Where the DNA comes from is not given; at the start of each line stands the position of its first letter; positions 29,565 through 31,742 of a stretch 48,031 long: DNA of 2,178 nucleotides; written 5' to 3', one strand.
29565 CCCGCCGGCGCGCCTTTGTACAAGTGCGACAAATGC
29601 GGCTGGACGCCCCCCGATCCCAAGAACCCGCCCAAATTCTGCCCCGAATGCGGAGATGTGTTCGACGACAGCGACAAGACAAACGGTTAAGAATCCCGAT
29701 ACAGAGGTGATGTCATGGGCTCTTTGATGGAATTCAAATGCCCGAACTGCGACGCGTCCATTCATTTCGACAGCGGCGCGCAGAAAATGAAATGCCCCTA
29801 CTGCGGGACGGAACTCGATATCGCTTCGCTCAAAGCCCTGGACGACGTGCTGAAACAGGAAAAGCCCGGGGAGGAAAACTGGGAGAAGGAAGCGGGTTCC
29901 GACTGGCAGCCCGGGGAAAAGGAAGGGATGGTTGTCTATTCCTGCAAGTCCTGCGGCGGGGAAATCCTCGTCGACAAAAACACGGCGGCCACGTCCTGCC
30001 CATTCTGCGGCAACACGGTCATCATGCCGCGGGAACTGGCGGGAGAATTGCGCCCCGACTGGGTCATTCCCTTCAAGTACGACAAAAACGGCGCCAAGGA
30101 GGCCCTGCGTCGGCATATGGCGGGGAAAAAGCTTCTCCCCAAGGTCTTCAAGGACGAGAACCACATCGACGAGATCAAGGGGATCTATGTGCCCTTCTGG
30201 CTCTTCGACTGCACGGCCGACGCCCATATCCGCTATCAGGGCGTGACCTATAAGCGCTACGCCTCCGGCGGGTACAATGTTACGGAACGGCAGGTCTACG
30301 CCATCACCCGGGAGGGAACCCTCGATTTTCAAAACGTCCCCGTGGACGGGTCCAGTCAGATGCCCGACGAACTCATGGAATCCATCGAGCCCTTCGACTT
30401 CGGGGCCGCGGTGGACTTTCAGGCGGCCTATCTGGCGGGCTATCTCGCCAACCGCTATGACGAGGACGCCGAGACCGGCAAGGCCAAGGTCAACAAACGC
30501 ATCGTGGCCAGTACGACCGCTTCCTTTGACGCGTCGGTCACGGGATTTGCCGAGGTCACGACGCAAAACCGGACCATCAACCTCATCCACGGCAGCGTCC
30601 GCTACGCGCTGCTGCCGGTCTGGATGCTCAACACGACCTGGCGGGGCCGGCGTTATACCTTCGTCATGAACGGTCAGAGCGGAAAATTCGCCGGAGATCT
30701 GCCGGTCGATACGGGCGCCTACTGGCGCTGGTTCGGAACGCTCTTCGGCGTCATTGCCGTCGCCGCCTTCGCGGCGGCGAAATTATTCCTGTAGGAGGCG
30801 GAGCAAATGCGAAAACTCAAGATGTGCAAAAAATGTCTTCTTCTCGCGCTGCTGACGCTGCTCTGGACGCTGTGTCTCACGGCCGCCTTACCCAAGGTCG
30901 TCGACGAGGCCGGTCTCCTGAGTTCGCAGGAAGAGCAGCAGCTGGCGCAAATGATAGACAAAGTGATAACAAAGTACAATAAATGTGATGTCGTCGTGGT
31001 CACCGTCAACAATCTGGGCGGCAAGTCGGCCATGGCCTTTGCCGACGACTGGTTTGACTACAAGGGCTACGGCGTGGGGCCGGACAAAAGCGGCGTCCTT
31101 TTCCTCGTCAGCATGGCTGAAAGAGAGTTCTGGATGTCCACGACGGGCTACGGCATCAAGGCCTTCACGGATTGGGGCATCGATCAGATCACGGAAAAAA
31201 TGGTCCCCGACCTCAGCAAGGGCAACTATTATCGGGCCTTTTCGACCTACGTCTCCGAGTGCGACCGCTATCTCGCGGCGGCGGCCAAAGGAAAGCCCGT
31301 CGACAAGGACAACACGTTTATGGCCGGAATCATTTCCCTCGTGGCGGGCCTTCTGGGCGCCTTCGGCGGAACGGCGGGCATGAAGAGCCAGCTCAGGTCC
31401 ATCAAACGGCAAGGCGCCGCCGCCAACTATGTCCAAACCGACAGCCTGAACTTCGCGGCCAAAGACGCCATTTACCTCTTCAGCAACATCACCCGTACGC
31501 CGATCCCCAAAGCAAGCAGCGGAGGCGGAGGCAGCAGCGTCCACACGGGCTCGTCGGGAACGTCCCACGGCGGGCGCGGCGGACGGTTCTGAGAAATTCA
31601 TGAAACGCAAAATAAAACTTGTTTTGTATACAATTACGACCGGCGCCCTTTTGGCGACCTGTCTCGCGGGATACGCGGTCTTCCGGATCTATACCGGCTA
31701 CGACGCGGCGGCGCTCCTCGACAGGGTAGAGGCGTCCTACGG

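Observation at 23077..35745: YdjI/YdjG/YdjH-like SPFH + Zn-ribbon + TPM membrane-stress module inserted inside the conserved alpha-2-macroglobulin / PBP1C pair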

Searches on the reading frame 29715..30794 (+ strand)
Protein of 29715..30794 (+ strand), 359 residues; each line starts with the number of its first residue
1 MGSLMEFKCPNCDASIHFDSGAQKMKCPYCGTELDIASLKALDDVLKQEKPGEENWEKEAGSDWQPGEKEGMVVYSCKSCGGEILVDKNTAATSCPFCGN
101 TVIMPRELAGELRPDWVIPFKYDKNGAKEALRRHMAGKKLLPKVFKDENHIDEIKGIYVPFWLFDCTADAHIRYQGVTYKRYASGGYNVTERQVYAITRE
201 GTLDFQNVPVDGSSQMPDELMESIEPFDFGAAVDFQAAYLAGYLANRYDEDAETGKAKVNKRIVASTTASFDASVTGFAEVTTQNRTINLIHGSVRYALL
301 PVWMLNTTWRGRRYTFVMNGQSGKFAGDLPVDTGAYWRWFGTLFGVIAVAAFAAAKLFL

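Call 3: search_protein_families(library=pfam, proteins=[window:29715-30794:+], max_evalue=0.01)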
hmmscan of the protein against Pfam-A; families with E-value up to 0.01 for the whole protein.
window:29715-30794:+ (359 aa): 22 families
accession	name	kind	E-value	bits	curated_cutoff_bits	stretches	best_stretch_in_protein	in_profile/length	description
PF08271.17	Zn_Ribbon_TF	-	4.8e-09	36.1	29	2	7-37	1-32/43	TFIIB zinc-binding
PF21344.3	Zn_ribbon_LysW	-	4.1e-06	26.8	27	1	8-39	2-36/46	Alpha-aminoadipate carrier protein LysW-like, globular domain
PF07295.17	DUF1451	-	4.5e-06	27.3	26.1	1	58-101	95-140/146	Zinc-ribbon containing domain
PF07754.17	HVO_2753_ZBP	-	3.6e-05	23.9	33.2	1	77-104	1-28/46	Small zinc finger protein HVO_2753-like, Zn-binding pocket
PF01155.25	HypA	-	9.6e-05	22.8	28.9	0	6-33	70-95/112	Hydrogenase/urease nickel incorporation, metallochaperone, hypA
PF19134.6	DUF5817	-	9.6e-05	22.7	31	0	74-101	3-30/57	Domain of unknown function (DUF5817)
PF24460.1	DUF7575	-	0.00014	21.6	28.5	0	24-35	3-14/28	Domain of unknown function (DUF7575)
PF05605.18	zf-Di19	-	0.00016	22.3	27.5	0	24-39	2-17/54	Drought induced 19 protein (Di19), zinc-binding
PF09723.15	Zn_ribbon_8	-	0.00016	22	34.4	0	75-100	6-34/41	Zinc ribbon domain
PF06221.18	zf-C2HC5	-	0.00037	20.9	25.8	0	76-107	19-49/54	Putative zinc finger motif, C2HC5-type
PF23455.1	DUF7129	-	0.00072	19.7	30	0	74-102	11-37/45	Domain of unknown function (DUF7129)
PF17283.8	Zn_ribbon_SprT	-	0.00077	19.9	28.1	0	8-36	6-36/38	SprT-like zinc ribbon domain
PF01667.23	Ribosomal_S27e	-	0.001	19.2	24.5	1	4-34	5-36/55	Ribosomal protein S27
PF14319.11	Zn_Tnp_IS91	-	0.0011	19.3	26.3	0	69-101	33-65/90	Transposase zinc-binding domain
PF08792.16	A2L_zn_ribbon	-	0.0012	18.9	22.9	1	76-101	5-30/33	A2L zinc ribbon domain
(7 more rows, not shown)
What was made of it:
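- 29715..30794 (+): Tail-anchored YdjG-type protein, 359 aa. It has two N-terminal zinc ribbons, a conserved alpha/beta middle domain and a C-terminal transmembrane helix at residues 339-359. Zinc-ribbon Pfam matches (call 3).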

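Call 4: search_protein_families(library=ncbifam, proteins=[window:29715-30794:+], max_evalue=0.01)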
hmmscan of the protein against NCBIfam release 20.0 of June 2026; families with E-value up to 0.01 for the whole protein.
window:29715-30794:+ (359 aa): 13 families
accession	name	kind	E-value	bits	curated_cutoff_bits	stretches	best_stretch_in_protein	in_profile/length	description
NF001608.0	PRK00398.1-6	equivalog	4.7e-10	39.1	84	1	5-32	2-29/46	DNA-directed RNA polymerase subunit P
NF001607.0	PRK00398.1-4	equivalog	1.3e-08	34.4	89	1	72-103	7-39/53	DNA-directed RNA polymerase subunit P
NF001606.0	PRK00398.1-3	equivalog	2.1e-07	30.7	72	1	5-31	1-26/44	DNA-directed RNA polymerase subunit P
NF011481.0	PRK14890.1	equivalog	8.7e-07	28.9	61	1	71-104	6-39/61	putative Zn-ribbon RNA-binding protein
NF001629.0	PRK00415.1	equivalog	1.6e-06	27.6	70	1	5-34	13-43/62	30S ribosomal protein S27e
NF041070.1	carrier_LysW_Arch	domain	1.2e-05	25.2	75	1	5-56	1-55/57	alpha-aminoadipate/glutamate carrier protein LysW/ArgW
TIGR02605.1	CxxC_CxxC_SSSS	subfamily_domain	3e-05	24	31.3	0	75-100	6-34/52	FmdB family zinc ribbon protein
NF041909.1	HVO_2753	equivalog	3.4e-05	23.6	80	0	75-102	10-36/59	HVO_2753 family zinc finger protein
TIGR00595.1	priA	equivalog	0.0011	17.6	230.35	1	7-38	226-257/509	replication restart helicase PriA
NF003331.0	PRK04338.1-7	equivalog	0.0023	16.8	560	0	8-37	244-272/376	tRNA (guanine(26)-N(2))-dimethyltransferase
TIGR01206.1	lysW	equivalog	0.0032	17.3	53.2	0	5-42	1-40/54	lysine biosynthesis protein LysW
NF001605.0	PRK00398.1-2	equivalog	0.0045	16.8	63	0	7-31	2-25/43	DNA-directed RNA polymerase subunit P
NF004066.1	PRK05580.1-3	equivalog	0.0047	15.3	813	1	7-33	501-527/788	primosomal protein N'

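Call 35: find_homologous_proteins(query=window:29715-30794:+, max_evalue=0.00001)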
Query window:29715-30794:+ (359 aa): 7975 proteins with E <= 0.00001 among 8000 candidates; the best 120 are listed.
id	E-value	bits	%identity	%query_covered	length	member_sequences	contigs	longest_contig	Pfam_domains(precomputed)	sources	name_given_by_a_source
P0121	4.1e-223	758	87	100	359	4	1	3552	PF26832.1,PF21344.4,PF08271.18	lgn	-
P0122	3.1e-195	666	-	-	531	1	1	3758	-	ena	-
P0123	4.2e-167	574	-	-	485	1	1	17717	-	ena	-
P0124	9.8e-145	500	58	100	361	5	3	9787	PF07754.18,PF08271.18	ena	-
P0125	1.0e-142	494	57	100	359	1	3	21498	PF08271.18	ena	-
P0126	1.4e-142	493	58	98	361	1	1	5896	-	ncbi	-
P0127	1.9e-142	493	58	100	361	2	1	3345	-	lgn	-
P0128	2.0e-142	493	58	99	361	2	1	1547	-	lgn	-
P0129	3.7e-142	492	57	99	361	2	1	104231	-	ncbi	-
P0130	5.3e-142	491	57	98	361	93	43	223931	-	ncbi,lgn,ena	-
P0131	6.3e-142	491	57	100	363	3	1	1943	-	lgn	-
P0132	6.8e-142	491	55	100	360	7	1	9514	-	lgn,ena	-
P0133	7.7e-142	491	57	98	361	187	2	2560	-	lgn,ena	-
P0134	1.6e-141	490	57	98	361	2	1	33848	-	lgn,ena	-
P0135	1.7e-141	490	57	98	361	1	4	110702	-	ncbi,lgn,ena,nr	nr:hypothetical protein [Eubacterium sp.]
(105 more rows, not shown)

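Call 36: search_protein_families(library=padloc, proteins=[window:29715-30794:+], max_evalue=0.01)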
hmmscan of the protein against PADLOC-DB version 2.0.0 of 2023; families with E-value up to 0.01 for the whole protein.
window:29715-30794:+ (359 aa): 3 families
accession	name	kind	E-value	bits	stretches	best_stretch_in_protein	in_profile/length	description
PDLC04447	PDC-M14A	-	0.00011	20.6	0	5-33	122-150/152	-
PDLC05059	PDC-S64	-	0.00062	16.8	0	71-101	196-226/339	-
PDLC04162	HEC-08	-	0.0013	15.9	1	4-46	241-281/358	-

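Call 37: find_encoding_contigs(protein=P0123, flank=10000, max_places=3)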
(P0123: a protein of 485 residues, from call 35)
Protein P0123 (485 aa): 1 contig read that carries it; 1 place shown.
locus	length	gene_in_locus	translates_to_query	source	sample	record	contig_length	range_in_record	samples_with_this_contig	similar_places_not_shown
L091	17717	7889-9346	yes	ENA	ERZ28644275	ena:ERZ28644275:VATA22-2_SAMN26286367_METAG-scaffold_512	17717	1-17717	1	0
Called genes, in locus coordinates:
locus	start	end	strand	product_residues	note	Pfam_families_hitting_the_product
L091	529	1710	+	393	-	PF01053:Cys_Met_Meta_PP, PF00155:Aminotran_1_2 (weak)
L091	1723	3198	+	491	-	PF03553:Na_H_antiporter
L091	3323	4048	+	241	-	PF00392:GntR, PF07729:FCD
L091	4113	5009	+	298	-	PF00892:EamA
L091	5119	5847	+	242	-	PF04474:DUF554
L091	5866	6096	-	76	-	-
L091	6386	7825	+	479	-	PF13421:Band_7_1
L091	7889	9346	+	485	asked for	-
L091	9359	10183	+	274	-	PF04536:TPM_phosphatase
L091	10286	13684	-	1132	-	-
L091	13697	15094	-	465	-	PF01554:MatE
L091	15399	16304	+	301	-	-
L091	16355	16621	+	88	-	PF00376:MerR (weak), PF13411:MerR_1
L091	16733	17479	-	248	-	PF02146:SIR2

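Call 39: find_encoding_contigs(protein=P0122, flank=10000, max_places=3)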
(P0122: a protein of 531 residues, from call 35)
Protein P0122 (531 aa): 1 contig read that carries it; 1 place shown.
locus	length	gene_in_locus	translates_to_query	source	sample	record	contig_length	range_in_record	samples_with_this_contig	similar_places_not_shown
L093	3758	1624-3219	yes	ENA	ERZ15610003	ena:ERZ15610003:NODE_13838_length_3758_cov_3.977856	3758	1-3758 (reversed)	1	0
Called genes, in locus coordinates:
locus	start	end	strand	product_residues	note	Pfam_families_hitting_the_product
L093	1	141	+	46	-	?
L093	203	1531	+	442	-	PF13421:Band_7_1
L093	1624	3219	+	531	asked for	-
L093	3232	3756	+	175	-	?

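Call 47: predict_structure(alignment_id=A1)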
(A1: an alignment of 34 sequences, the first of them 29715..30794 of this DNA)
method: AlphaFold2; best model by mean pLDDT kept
length: 359 residues; sequences in the alignment: 34
mean_pLDDT: 66.6   pTM: 0.49
mean pLDDT of the five models: 66.6, 64.4, 62.1, 57.9, 47.9
residues with pLDDT >= 90: 14; 70-90: 143; 50-70: 156; < 50: 46
segments of 3 or more residues with pLDDT < 50: 1-6, 16-22, 49-66, 222-225
pLDDT, mean of each block of 10 residues (from residue 1): 40 49 52 57 50 32 43 59 57 56 52 61 71 70 60 71 81 89 81 86 79 57 54 66 59 74 84 87 88 76 73 72 64 73 89 88
secondary structure, 60 per line:
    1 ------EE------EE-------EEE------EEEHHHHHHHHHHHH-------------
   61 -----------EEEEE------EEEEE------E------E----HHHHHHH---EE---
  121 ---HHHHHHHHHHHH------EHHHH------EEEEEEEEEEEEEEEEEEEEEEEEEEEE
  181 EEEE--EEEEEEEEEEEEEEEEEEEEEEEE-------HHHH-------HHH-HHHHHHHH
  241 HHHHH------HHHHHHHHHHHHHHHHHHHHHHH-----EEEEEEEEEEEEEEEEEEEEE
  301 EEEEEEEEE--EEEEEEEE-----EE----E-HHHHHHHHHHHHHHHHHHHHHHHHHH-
elements in order: E24-26 E33-35 H36-47 E72-76 E83-87 H106-112 H124-135 H143-146 E153-184 E187-210 H218-221 H233-245 H252-274 E280-309 E312-319 H333-358
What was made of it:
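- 29715..30794 (+): AF2 model with mean pLDDT 66.6, and about 75-89 across much of the central domain (call 47).
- On YdjI/YdjG/YdjH-type SPFH cassette (PspA-associated in B. subtilis): The alpha/beta middle domain was modelled (call 47). The AF2 model has mean pLDDT 66.6 (call 47).
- Tried and rejected: The AF2 model is of moderate quality (call 47).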

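Call 79: search_solved_structures(query=A1, max_evalue=0.1)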
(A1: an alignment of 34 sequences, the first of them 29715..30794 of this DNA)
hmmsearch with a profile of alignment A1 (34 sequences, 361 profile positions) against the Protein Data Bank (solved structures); distinct sequences matched with E-value up to 0.1: 9.
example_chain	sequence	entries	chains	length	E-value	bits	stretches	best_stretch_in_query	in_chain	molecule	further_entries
2hsn_A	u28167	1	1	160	0.00037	22.7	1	126-239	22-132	Methionyl-tRNA synthetase, cytoplasmic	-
4mja_A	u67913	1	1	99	0.0021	20.2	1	93-159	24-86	Probable glutaredoxin ssr2061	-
4mje_A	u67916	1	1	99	0.0032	19.6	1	93-158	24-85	Probable glutaredoxin ssr2061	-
4mjb_A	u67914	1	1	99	0.0039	19.4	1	93-158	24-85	Probable glutaredoxin ssr2061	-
4mjc_A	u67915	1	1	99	0.0039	19.4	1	93-158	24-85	Probable glutaredoxin ssr2061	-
3qmx_A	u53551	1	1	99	0.0039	19.4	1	93-158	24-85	Glutaredoxin A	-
4qiw_P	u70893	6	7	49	0.0054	18.9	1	6-33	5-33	DNA-directed RNA polymerase subunit P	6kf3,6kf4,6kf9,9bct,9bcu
5k2m_E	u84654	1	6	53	0.0093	18.1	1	8-42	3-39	Probable lysine biosynthesis protein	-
36ro_P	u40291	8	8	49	0.019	17.1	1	7-33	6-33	DNA-directed RNA polymerase subunit Rpo12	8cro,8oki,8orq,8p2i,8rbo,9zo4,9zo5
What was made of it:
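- Tried and rejected: A profile search of PDB sequences gave only zinc-ribbon noise (call 79).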

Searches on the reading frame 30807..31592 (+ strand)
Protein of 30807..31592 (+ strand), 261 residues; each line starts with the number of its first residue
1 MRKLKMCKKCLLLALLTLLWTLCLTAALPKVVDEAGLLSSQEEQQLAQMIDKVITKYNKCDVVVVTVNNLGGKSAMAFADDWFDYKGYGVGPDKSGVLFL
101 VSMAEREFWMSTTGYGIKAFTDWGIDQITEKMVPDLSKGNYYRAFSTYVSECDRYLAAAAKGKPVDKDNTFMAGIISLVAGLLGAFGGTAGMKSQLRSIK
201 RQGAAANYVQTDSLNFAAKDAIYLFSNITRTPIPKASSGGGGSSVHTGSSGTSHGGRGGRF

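Call 3: search_protein_families(library=pfam, proteins=[window:30807-31592:+], max_evalue=0.01)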
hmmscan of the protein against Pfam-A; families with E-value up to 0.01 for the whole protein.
window:30807-31592:+ (261 aa): 1 family
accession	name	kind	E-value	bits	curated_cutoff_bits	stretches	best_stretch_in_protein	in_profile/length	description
PF04536.20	TPM_phosphatase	-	7.5e-33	113.6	22.1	1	31-155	1-125/125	TPM domain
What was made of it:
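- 30807..31592 (+): YdjH-type TPM protein, 261 aa. It has an N-terminal signal/anchor, a TPM domain predicted to be extracytoplasmic (periplasmic here), a second transmembrane helix and a Gly/Ser-rich cytoplasmic tail. PF04536 at 113.6 bits (call 3).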

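Call 4: search_protein_families(library=ncbifam, proteins=[window:30807-31592:+], max_evalue=0.01)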
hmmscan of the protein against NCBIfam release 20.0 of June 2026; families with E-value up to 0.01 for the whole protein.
window:30807-31592:+ (261 aa): 0 families

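Call 36: search_protein_families(library=padloc, proteins=[window:30807-31592:+], max_evalue=0.01)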
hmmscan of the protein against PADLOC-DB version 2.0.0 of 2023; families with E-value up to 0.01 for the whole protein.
window:30807-31592:+ (261 aa): 0 families

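Call 78: search_solved_structures(query=window:30807-31592:+, max_evalue=0.01)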
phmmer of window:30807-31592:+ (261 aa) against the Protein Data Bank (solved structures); distinct sequences matched with E-value up to 0.01: 2.
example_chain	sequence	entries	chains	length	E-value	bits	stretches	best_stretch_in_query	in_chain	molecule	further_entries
7tbr_A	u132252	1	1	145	3.1e-07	33.4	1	31-157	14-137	TPM_phosphatase domain-containing protein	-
2kw7_A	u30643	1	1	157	6.7e-07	32.3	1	30-150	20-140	Conserved domain protein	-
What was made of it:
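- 30807..31592 (+): PDB TPM domains 7tbr and 2kw7 (call 78).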
